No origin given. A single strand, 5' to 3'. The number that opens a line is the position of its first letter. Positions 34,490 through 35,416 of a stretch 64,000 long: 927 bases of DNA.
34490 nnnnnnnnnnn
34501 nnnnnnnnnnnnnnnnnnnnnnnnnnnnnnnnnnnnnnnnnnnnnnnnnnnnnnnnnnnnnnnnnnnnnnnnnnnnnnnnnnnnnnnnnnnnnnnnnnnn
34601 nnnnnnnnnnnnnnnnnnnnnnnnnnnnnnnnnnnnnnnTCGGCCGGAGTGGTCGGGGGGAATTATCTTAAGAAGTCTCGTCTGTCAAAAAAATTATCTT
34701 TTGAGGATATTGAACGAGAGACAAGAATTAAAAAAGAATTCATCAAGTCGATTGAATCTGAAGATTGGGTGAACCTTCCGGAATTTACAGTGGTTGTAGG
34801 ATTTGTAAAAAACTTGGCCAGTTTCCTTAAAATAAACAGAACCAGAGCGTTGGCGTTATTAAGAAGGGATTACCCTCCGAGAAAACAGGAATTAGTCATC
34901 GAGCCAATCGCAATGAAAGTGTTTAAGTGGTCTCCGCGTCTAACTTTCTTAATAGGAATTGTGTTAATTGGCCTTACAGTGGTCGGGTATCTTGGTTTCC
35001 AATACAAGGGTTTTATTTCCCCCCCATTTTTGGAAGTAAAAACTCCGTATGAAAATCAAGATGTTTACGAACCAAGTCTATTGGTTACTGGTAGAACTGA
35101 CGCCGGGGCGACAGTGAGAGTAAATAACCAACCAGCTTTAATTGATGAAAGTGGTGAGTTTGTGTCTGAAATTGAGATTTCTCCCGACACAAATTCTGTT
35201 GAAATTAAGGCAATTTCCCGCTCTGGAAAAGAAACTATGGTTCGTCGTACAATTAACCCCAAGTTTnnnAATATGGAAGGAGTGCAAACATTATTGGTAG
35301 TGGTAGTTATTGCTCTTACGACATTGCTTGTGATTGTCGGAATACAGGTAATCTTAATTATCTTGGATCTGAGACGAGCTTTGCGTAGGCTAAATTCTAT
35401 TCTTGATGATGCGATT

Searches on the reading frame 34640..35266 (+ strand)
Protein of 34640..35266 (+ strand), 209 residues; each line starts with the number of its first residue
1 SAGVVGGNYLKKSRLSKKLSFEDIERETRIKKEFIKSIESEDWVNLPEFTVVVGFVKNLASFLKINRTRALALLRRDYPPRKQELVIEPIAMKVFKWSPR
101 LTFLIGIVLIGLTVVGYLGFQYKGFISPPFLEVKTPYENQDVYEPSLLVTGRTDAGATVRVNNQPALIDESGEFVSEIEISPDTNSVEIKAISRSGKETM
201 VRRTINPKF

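Call 3: search_protein_families(library=pfam, proteins=[window:34640-35266:+], max_evalue=1)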
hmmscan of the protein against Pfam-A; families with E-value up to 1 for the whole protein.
window:34640-35266:+ (209 aa): 4 families
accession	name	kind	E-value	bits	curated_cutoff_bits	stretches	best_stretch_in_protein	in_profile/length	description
PF13413.12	HTH_25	-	2e-15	56.8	24.6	1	9-67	1-59/62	Helix-turn-helix domain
PF09136.16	Glucodextran_B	-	1e-07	32.2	27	1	129-206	1-80/83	Glucodextranase, domain B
PF12844.13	HTH_19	-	0.00051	20.3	30.2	1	7-70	1-58/64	Helix-turn-helix domain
PF17936.7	Big_6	-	0.0053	17.4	27.6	1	139-194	7-69/83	Bacterial Ig domain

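Call 4: search_protein_families(library=ncbifam, proteins=[window:34640-35266:+], max_evalue=1)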
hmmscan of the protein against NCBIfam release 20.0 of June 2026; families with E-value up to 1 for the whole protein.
window:34640-35266:+ (209 aa): 1 family
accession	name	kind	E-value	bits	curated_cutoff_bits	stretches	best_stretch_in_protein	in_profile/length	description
NF041534.1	rodZ_Strepcoccus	equivalog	9.8e-08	31.5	375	1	7-66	7-66/275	cytoskeleton protein RodZ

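Call 5: find_homologous_proteins(query=window:34640-35266:+, max_evalue=0.001)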
Query window:34640-35266:+ (209 aa): 633 proteins with E <= 0.001 among 1182 candidates; the best 120 are listed.
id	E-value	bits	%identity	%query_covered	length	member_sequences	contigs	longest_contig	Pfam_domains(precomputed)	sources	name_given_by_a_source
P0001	5.0e-67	243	57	96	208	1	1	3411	PF13413.13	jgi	jgi:cytoskeletal protein RodZ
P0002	7.9e-67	243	56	97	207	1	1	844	PF12844.14,PF13413.13,PF09136.17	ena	-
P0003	1.0e-64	236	56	97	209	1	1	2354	PF12844.14,PF13413.13,PF09136.17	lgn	-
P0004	1.1e-64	236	55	97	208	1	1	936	PF13413.13,PF09136.17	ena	-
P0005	2.7e-64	234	55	97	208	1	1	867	PF13413.13,PF09136.17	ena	-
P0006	1.8e-63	232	53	97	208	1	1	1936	PF12844.14,PF13413.13,PF09136.17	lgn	-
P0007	2.1e-63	231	52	97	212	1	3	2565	PF12844.14,PF13413.13,PF09136.17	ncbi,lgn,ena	-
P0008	2.5e-63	231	53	97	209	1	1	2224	PF12844.14,PF13413.13,PF09136.17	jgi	jgi:cytoskeletal protein RodZ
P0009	3.1e-63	231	53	97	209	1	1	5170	PF12844.14,PF13413.13,PF09136.17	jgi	jgi:cytoskeletal protein RodZ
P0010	3.3e-63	231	53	97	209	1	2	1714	PF12844.14,PF13413.13,PF09136.17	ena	-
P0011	5.7e-63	230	53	97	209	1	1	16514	PF12844.14,PF13413.13,PF09136.17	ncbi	ncbi:MAG: helix-turn-helix domain-containing protein [Patescibacteria group bacterium]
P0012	6.9e-63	230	54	97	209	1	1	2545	PF13413.13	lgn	-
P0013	1.1e-62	229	54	97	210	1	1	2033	PF13413.13,PF09136.17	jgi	jgi:cytoskeletal protein RodZ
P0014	1.1e-62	229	54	97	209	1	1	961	PF12844.14,PF13413.13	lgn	-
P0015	1.3e-62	229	54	95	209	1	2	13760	PF12844.14,PF13413.13,PF09136.17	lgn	-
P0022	3.6e-62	228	55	97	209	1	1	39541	PF12844.14,PF13413.13,PF09136.17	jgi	jgi:cytoskeletal protein RodZ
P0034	4.4e-61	224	53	97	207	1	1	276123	PF13413.13,PF09136.17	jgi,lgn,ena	-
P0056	1.6e-59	219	53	95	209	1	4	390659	PF13413.13,PF09136.17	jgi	-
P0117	1.7e-57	212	49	97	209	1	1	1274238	PF13413.13,PF09136.17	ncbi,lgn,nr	ncbi:helix-turn-helix domain-containing protein [Candidatus Woesebacteria bacterium]|nr:MAG: helix-t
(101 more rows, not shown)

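Call 8: find_encoding_contigs(protein=P0022, flank=6000, max_places=3)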
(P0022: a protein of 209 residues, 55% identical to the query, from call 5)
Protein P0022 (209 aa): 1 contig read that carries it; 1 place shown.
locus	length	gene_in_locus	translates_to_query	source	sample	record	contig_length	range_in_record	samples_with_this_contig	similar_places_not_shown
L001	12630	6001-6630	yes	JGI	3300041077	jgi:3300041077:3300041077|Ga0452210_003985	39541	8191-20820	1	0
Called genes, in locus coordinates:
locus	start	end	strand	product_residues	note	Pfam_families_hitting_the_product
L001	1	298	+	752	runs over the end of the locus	PF01138:RNase_PH, PF03725:RNase_PH_C, PF01138:RNase_PH, PF00013:KH_1, PF22675:KH-I_KHDC4-BBP (faint), PF00575:S1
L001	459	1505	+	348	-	PF00004:AAA, PF07728:AAA_5, PF22667:Lon_lid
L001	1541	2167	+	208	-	PF03167:UDG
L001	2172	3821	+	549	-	PF00753:Lactamase_B, PF12706:Lactamase_B_2, PF22505:RNase_J_b_CASP, PF17770:RNase_J_C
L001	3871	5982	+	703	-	PF17854:FtsK_alpha, PF01580:FtsK_SpoIIIE, PF09397:FtsK_gamma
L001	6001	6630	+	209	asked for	PF12844:HTH_19 (weak), PF13413:HTH_25, PF09136:Glucodextran_B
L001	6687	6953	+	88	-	-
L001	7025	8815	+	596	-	PF01411:tRNA-synt_2c, PF07973:tRNA_SAD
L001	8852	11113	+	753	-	-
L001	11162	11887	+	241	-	PF04203:Sortase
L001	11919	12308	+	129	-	PF03652:RuvX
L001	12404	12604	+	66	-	-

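Call 9: find_encoding_contigs(protein=P0117, flank=6000, max_places=3)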
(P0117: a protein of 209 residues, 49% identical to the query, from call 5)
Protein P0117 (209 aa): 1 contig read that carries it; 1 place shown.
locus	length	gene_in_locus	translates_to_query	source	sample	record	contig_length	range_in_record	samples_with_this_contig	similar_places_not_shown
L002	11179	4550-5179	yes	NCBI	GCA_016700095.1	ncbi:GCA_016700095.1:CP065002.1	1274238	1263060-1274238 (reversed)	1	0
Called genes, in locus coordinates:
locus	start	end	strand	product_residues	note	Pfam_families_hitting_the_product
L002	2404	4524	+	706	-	PF17854:FtsK_alpha, PF01580:FtsK_SpoIIIE, PF09397:FtsK_gamma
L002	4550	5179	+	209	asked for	PF13413:HTH_25, PF09136:Glucodextran_B (weak)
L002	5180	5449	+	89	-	-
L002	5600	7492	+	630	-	PF01411:tRNA-synt_2c, PF07973:tRNA_SAD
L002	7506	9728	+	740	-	-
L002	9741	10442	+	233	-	PF04203:Sortase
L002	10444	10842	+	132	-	PF03652:RuvX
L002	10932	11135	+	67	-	-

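Call 34: find_encoding_contigs(protein=P0056, flank=4000, max_places=2)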
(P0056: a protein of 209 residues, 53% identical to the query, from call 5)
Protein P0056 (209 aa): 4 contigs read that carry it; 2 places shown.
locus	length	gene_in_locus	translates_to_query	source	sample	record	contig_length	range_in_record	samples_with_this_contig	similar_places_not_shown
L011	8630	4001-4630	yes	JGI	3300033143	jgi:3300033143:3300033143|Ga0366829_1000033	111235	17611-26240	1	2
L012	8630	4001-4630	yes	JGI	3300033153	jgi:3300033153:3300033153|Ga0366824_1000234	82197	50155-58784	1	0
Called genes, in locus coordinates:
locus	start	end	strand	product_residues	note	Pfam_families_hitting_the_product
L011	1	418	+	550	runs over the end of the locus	PF00753:Lactamase_B, PF12706:Lactamase_B_2, PF22505:RNase_J_b_CASP, PF07521:RMMBL (weak), PF17770:RNase_J_C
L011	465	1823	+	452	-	-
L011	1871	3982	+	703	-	PF17854:FtsK_alpha, PF01580:FtsK_SpoIIIE, PF09397:FtsK_gamma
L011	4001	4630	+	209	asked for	PF13413:HTH_25, PF09136:Glucodextran_B (weak)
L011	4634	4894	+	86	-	-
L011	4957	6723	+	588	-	PF01411:tRNA-synt_2c, PF07973:tRNA_SAD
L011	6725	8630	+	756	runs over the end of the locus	-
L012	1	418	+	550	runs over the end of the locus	PF00753:Lactamase_B, PF12706:Lactamase_B_2, PF22505:RNase_J_b_CASP, PF07521:RMMBL (weak), PF17770:RNase_J_C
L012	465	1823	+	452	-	-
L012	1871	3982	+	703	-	PF17854:FtsK_alpha, PF01580:FtsK_SpoIIIE, PF09397:FtsK_gamma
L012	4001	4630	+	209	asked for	PF13413:HTH_25, PF09136:Glucodextran_B (weak)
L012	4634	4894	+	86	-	-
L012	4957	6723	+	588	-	PF01411:tRNA-synt_2c, PF07973:tRNA_SAD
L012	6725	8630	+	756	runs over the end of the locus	-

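Call 35: find_encoding_contigs(protein=P0034, flank=4000, max_places=2)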
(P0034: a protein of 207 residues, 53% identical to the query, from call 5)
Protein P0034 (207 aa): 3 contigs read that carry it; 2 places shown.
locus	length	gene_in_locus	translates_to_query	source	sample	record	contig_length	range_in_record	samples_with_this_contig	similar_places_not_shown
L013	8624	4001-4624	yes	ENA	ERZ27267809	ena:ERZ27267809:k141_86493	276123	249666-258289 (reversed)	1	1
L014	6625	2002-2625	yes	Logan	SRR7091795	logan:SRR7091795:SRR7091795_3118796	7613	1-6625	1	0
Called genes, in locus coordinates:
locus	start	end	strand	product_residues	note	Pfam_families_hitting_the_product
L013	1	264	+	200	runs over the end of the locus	PF03167:UDG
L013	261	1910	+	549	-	PF00753:Lactamase_B, PF12706:Lactamase_B_2, PF22505:RNase_J_b_CASP, PF17770:RNase_J_C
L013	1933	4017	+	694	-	PF17854:FtsK_alpha, PF01580:FtsK_SpoIIIE, PF09397:FtsK_gamma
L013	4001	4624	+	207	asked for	PF13413:HTH_25, PF09136:Glucodextran_B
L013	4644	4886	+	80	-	-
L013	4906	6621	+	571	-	PF01411:tRNA-synt_2c, PF07973:tRNA_SAD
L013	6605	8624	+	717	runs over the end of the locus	-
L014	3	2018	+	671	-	?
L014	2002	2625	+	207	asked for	PF13413:HTH_25, PF09136:Glucodextran_B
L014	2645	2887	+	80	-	-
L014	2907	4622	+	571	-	PF01411:tRNA-synt_2c, PF07973:tRNA_SAD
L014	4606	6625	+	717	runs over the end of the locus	-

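Call 53: predict_structure(alignment_id=A2)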
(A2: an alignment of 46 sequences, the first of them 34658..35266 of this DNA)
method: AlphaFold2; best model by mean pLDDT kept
length: 203 residues; sequences in the alignment: 46
mean_pLDDT: 91.2   pTM: 0.50
mean pLDDT of the five models: 91.2, 90.4, 89.1, 88.4, 88.2
residues with pLDDT >= 90: 162; 70-90: 30; 50-70: 11; < 50: 0
segments of 3 or more residues with pLDDT < 50: none
pLDDT, mean of each block of 10 residues (from residue 1): 90 92 92 89 91 93 91 71 71 94 98 94 95 94 95 94 95 92 95 96 90
secondary structure, 60 per line:
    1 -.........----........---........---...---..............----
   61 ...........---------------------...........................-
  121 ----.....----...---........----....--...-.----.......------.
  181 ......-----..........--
elements in order: H2-10 H15-22 H26-33 H43-56 H61-71 H93-119 E125-129 E134-136 E140-147 E152-155 E158-160 E167-173 E180-186 E192-201

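Call 55: fold_search(model_id=the predicted structure, library=pdb)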
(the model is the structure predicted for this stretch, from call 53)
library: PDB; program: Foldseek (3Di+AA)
matches with E <= 10: 1816; with E <= 0.001: 34
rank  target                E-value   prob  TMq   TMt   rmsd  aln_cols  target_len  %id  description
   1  1ug9                  1.2e-06  1.00  0.36  0.08   2.3        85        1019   25  Crystal Structure of Glucodextranase from Arthrobacter globiformis I42 (released 2003-12-09)
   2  8s5s                  3.6e-05  1.00  0.32  0.18   3.2       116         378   14  Crystal structure of a Sulfite dehydrogenase from Thermus thermophilus (released 2024-11-27)
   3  6y0k                  4.6e-05  1.00  0.33  0.18   3.2       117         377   14  Sulfite oxidase from Thermus thermophilus with coordinated phosphate (released 2020-08-05)
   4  2a9c_A                7.9e-05  1.00  0.34  0.20   3.3       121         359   13  Crystal structure of R138Q mutant of recombinant chicken sulfite oxidase with the bound product, sulfate, at the activ (released 2005-08-02)
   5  2bvt_A                1.7e-04  1.00  0.31  0.15   3.5        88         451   15  The structure of a modular endo-beta-1,4-mannanase from Cellulomonas fimi explains the product specificity of glycosid (released 2005-09-26)
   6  3r18                  2.0e-04  1.00  0.35  0.20   3.1       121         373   13  Chicken sulfite oxidase double mutant with altered activity and substrate affinity (released 2012-02-08)
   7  2a9a_B                2.7e-04  1.00  0.30  0.18   4.5       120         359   15  Crystal structure of recombinant chicken sulfite oxidase with the bound product, sulfate, at the active site (released 2005-08-02)
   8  3r19                  2.8e-04  1.00  0.33  0.19   3.9       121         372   14  Chicken sulfite oxidase triple mutant with altered activity and substrate affinity (released 2012-02-08)
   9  3hbg                  3.6e-04  1.00  0.34  0.20   3.3       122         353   15  Structure of recombinant Chicken Liver Sulfite Oxidase mutant C185S (released 2010-04-14)
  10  3tp4_B                3.6e-04  1.00  0.32  0.15   3.5        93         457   14  Crystal Structure of engineered protein at the resolution 1.98A, Northeast Structural Genomics Consortium Target OR128 (released 2011-10-05)
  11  3tp4_A                3.6e-04  1.00  0.31  0.15   4.0        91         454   15  Crystal Structure of engineered protein at the resolution 1.98A, Northeast Structural Genomics Consortium Target OR128 (released 2011-10-05)
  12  3pxj_A                3.6e-04  1.00  0.27  0.28   4.6        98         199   19  Tandem Ig repeats of Dlar (released 2011-03-23)
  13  2a99                  4.1e-04  1.00  0.34  0.20   3.4       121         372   12  Crystal structure of recombinant chicken sulfite oxidase at resting state (released 2005-08-02)
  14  2xy1                  4.1e-04  1.00  0.27  0.28   4.6        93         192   12  CRYSTAL STRUCTURE OF NCAM2 IG3-4 (released 2011-02-23)
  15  3hc2                  4.3e-04  1.00  0.30  0.18   4.0       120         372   13  Crystal Structure of chicken sulfite oxidase mutant Tyr 322 Phe (released 2010-06-16)
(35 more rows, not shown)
